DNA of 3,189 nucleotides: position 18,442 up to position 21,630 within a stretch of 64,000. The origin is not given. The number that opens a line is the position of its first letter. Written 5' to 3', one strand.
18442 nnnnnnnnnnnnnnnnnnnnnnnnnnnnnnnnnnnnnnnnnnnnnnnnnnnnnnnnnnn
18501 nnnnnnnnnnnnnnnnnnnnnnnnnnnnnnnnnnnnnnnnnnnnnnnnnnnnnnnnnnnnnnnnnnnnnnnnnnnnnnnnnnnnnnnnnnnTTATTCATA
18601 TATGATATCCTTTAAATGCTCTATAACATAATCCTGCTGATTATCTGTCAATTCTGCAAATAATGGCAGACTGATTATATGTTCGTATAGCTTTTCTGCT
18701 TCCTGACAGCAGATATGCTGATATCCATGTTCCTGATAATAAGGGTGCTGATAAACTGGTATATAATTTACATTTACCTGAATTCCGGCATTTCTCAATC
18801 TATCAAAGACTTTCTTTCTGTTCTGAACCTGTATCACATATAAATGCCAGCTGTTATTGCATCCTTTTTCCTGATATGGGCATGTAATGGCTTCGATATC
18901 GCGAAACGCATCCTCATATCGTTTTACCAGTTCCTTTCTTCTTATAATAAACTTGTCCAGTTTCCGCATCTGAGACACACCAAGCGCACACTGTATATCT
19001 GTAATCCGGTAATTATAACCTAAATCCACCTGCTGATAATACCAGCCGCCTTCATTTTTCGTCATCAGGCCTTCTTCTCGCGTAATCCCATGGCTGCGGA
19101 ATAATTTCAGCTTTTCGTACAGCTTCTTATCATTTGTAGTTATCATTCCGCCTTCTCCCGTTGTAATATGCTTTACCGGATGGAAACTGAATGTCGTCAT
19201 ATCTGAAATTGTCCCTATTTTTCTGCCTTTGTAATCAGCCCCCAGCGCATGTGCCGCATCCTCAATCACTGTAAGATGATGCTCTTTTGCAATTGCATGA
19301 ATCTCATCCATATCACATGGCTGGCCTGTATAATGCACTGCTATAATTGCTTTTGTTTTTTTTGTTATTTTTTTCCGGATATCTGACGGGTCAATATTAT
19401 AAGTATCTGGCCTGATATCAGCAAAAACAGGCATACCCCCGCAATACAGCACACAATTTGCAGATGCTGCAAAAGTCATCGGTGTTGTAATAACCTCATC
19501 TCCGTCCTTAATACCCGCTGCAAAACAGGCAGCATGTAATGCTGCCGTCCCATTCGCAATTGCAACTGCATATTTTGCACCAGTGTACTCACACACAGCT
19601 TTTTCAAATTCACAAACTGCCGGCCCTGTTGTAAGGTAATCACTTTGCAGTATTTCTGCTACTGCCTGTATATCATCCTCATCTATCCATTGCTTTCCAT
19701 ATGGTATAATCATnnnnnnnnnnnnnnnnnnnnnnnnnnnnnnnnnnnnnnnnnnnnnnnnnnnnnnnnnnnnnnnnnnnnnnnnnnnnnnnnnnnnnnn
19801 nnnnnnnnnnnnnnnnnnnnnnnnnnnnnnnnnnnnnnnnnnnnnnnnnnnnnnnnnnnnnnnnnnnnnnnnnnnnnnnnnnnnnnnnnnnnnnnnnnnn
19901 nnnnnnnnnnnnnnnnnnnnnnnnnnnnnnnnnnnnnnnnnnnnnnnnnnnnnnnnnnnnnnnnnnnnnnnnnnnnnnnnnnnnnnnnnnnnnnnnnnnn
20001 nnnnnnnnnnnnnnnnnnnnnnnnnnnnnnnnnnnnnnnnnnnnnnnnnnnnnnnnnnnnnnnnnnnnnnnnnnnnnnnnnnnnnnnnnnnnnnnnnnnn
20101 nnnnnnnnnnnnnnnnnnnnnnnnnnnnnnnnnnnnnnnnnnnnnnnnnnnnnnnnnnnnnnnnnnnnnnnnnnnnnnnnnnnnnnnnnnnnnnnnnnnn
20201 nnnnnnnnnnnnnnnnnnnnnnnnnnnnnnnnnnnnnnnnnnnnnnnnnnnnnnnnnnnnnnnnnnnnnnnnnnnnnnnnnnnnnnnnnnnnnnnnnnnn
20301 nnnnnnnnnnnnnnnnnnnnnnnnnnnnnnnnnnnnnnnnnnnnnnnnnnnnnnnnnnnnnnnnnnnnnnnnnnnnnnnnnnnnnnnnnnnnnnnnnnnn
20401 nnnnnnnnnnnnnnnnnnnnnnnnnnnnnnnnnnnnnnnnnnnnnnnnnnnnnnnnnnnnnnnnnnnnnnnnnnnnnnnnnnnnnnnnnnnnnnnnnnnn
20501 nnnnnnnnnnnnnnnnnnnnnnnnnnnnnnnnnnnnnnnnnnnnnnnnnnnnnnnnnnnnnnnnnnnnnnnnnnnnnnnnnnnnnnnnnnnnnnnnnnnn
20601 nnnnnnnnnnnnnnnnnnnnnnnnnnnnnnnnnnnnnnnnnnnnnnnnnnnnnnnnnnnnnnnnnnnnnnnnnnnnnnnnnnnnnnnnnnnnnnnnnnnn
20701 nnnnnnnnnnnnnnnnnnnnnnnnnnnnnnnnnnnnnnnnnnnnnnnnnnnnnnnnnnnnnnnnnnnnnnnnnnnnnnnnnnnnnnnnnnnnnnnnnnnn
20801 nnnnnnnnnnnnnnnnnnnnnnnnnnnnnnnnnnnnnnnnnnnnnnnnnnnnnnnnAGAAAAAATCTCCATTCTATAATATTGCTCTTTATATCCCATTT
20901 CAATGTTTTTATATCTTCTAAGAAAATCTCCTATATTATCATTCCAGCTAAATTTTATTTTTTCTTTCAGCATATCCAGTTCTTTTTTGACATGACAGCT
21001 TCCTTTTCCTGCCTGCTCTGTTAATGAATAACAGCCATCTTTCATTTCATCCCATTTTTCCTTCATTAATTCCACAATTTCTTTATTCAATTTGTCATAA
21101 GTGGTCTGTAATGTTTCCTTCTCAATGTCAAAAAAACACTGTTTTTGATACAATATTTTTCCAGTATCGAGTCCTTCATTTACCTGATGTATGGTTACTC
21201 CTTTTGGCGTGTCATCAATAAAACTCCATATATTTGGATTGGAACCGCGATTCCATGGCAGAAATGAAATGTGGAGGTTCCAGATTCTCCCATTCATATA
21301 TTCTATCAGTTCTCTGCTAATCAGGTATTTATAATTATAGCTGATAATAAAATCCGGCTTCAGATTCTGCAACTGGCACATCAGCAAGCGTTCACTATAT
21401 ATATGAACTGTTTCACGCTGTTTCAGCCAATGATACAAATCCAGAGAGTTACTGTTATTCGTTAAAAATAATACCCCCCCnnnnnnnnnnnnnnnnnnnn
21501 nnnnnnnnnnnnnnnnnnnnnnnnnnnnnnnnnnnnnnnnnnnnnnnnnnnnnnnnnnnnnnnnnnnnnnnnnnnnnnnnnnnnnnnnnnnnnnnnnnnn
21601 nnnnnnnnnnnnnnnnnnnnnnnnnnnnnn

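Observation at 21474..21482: Poly-G(9) tract separates a PseH-like GNAT from a formyltransferase domain; G8 would fuse them into one 365-aa protein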

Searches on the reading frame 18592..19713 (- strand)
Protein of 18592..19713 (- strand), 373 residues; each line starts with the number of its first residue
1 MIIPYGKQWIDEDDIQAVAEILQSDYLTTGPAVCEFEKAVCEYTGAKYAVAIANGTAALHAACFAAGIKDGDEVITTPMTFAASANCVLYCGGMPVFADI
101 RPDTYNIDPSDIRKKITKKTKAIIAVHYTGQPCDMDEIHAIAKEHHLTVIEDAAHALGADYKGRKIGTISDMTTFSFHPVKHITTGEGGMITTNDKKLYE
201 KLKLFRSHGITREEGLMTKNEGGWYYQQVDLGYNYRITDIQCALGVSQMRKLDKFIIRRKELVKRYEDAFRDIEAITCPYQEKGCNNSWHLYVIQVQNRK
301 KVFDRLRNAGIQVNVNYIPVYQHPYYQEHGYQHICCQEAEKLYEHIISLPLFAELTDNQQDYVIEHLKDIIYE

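Call 10: search_protein_families(library=pfam, proteins=[window:18592-19713:-])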
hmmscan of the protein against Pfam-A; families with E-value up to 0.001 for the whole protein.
window:18592-19713:- (373 aa): 5 families
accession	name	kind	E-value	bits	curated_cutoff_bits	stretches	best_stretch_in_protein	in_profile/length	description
PF01041.23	DegT_DnrJ_EryC1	-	8.6e-132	440.2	19.8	1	10-367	3-359/360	DegT/DnrJ/EryC1/StrS aminotransferase family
PF00155.27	Aminotran_1_2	-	4.3e-11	43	19.7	1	34-159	45-192/361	Aminotransferase class I and II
PF01212.27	Beta_elim_lyase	-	3.9e-09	36.7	27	1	29-273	30-233/288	Beta-eliminating lyase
PF01053.26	Cys_Met_Meta_PP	-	1.5e-08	34.1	27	1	30-205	51-225/381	Cys/Met metabolism PLP-dependent enzyme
PF00266.25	Aminotran_5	-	0.0002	20.9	21.5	1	50-158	65-181/371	Aminotransferase class-V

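Call 11: search_protein_families(library=ncbifam, proteins=[window:18592-19713:-])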
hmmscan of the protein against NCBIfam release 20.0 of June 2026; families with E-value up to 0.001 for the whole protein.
window:18592-19713:- (373 aa): 31 families (the best 25 are shown)
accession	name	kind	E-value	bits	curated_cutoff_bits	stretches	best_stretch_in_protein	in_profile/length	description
TIGR03588.1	PseC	equivalog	1.3e-157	524.6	423.5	1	3-370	2-379/380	UDP-4-amino-4,6-dideoxy-N-acetyl-beta-L-altrosamine transaminase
NF008658.2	PRK11658.1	equivalog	5.7e-89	298.4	631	1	3-371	5-377/379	UDP-4-amino-4-deoxy-L-arabinose aminotransferase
TIGR04181.1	NHT_00031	hypoth_equivalog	1.2e-84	284.3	420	1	11-350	9-357/359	LegC family aminotransferase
NF008687.0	PRK11706.1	equivalog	1.5e-83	280.6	375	1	3-370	2-373/375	dTDP-4-amino-4,6-dideoxygalactose transaminase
TIGR02379.1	ECA_wecE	subfamily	7.1e-69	232.4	434.85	1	3-370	2-374/376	dTDP-4-amino-4,6-dideoxy-D-glucose transaminase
NF011936.0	PRK15407.1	equivalog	4.5e-65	220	423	2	3-209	37-251/440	lipopolysaccharide biosynthesis protein RfbH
TIGR04427.1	PLP_DesI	equivalog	8.9e-59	199.5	650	1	19-358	39-370/390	dTDP-4-dehydro-6-deoxyglucose aminotransferase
NF005816.0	PRK07682.1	equivalog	5.8e-09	35.1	620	1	54-156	98-206/390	aminotransferase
NF041364.1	GntC_guanitoxin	equivalog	9.5e-09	34.6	415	1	49-154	62-175/356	guanitoxin biosynthesis PLP-dependent (S)-gamma-hydroxy-L-arginine cyclodehydratase GntC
NF006230.0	PRK08363.1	equivalog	1.8e-08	33.6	534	1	50-156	96-209/398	alanine aminotransferase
TIGR01977.1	am_tr_V_EF2568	hypoth_equivalog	4.1e-08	32.6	377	1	52-198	68-218/376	cysteine desulfurase family protein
NF004975.0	PRK06348.1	equivalog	4.5e-08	32.5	549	1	54-153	94-202/384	pyridoxal phosphate-dependent aminotransferase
NF005817.0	PRK07683.1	equivalog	5.9e-08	31.8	575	1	29-152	63-200/387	aminotransferase A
NF000586.1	PRK00011.1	subfamily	1e-07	31.1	335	1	43-203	74-241/404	serine hydroxymethyltransferase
NF006096.0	PRK08248.1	equivalog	1.8e-07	30.2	726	1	31-176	64-207/431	homocysteine synthase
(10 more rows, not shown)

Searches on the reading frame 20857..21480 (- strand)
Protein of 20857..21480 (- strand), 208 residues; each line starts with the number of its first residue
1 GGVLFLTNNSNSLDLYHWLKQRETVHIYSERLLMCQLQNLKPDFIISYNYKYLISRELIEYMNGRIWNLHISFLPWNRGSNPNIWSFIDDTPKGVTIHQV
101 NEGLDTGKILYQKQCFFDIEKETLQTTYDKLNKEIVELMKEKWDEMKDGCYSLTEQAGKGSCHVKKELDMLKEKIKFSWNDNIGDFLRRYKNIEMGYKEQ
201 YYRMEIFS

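Call 33: search_solved_structures(query=window:20857-21480:-, max_evalue=0.001, show_alignments=2)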
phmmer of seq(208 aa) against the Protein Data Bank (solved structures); distinct sequences matched with E-value up to 0.001: 65 (the best 60 are shown).
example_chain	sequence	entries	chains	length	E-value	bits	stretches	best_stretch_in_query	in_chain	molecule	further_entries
6ci2_A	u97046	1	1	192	1.4e-35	125.9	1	41-185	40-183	formyltransferase PseJ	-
6ci4_A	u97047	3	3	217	2.1e-35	125.4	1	41-185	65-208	formyltransferase PseJ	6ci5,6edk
6mfx_A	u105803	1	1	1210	2.9e-31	111.9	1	2-172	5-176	Linear gramicidin synthase subunit A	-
5jnf_C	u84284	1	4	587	3.4e-31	111.6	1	3-172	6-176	Linear gramicidin synthase subunit A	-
5es5_A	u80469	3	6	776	4.2e-31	111.3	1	3-172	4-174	Linear gramicidin synthetase subunit A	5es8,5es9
6ulz_A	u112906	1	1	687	4.4e-31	111.3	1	3-172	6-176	Linear gramicidin synthase subunit A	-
5es6_A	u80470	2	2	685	4.4e-31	111.3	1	3-172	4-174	Linear gramicidin synthase subunit A | Linear gramicidin synthetase subunit A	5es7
6mfw_A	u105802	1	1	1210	6.9e-31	110.6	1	3-172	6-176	Linear gramicidin synthase subunit A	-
6mfy_A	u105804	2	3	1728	1.1e-30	110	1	3-172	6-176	Linear gramicidin synthase subunit A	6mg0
6mfz_A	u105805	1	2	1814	1.2e-30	109.9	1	3-172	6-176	Linear gramicidin synthase subunit A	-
9be3_A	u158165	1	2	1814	1.3e-30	109.8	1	3-172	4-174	Linear gramicidin synthase subunit A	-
9meh_A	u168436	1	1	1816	1.3e-30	109.8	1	3-172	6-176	Linear gramicidin synthase subunit A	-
9be4_A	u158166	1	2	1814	1.3e-30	109.7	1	3-172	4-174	Linear gramicidin synthase subunit A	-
5vyq_A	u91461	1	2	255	3.9e-18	68.9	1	42-192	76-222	Uncharacterized protein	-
4pzu_A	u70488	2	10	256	4e-18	68.9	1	42-192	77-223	Uncharacterized protein Rv3404c/MT3512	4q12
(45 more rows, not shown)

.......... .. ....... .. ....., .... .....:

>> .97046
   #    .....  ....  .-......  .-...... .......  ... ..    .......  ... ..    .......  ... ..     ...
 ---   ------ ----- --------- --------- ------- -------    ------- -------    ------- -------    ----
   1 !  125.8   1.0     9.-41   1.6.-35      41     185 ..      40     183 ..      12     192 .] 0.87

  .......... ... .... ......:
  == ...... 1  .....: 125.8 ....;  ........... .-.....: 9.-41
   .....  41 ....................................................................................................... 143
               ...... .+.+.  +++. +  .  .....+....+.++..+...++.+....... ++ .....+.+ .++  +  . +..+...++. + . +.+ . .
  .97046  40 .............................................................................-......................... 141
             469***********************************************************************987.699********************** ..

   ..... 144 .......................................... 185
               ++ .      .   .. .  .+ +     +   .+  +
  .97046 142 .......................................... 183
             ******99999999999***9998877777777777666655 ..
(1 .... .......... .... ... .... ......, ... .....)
